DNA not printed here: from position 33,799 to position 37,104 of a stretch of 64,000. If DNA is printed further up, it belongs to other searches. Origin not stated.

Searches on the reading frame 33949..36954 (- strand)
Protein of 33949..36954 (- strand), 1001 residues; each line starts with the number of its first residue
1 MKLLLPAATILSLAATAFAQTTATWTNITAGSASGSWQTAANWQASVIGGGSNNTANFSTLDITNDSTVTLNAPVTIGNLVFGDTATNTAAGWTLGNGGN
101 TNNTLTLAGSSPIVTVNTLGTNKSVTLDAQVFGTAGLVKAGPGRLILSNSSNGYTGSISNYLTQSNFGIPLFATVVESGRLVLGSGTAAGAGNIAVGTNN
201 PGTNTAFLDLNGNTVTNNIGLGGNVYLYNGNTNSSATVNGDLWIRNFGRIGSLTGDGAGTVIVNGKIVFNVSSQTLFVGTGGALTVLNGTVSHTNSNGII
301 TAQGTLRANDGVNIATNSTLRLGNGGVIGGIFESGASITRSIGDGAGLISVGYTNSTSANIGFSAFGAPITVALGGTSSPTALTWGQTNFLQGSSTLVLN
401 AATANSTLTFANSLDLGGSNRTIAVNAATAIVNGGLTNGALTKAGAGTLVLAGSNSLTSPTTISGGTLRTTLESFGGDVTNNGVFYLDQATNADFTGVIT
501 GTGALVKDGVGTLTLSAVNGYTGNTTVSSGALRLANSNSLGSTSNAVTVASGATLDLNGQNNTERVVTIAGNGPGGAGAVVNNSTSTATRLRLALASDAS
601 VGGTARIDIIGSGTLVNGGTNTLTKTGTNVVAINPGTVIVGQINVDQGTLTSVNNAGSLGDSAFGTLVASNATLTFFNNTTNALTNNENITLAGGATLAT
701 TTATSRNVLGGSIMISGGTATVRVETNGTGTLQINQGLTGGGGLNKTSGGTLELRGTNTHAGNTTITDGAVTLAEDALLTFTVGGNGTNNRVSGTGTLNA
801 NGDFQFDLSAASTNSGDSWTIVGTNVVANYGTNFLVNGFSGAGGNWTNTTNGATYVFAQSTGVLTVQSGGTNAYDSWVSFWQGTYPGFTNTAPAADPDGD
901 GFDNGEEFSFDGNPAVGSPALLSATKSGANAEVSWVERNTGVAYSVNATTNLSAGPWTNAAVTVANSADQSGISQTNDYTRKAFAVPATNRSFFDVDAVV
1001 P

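Call 8: search_protein_families(library=pfam, proteins=[window:33949-36954:-], max_evalue=0.01)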
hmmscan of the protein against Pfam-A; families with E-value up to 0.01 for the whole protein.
window:33949-36954:- (1001 aa): 1 family
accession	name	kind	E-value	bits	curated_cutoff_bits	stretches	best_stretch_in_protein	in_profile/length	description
PF12951.13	PATR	-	4.5e-21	75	27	4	441-469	1-29/30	Passenger-associated-transport-repeat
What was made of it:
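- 33949..36954 (-): Gene B: stand-alone 1001-aa PATR protein that ends with the module. It is the in-window paralogue of A's N half. PATR E 4.5e-21 (call 8).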

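Call 9: search_protein_families(library=ncbifam, proteins=[window:33949-36954:-], max_evalue=0.01)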
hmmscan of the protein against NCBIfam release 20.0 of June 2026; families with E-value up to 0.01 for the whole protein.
window:33949-36954:- (1001 aa): 2 families
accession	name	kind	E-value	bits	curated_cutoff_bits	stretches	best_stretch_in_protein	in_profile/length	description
TIGR02601.1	autotrns_rpt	repeat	1.1e-18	66.6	19.85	4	504-534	1-31/32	beta strand repeat protein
NF011847.1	PRK15319.1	equivalog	3.4e-09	34.4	2249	1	412-571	923-1080/2050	fibronectin-binding autotransporter adhesin ShdA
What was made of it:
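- On Type V autotransporter: No such hit in A or B (calls 8, 9).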
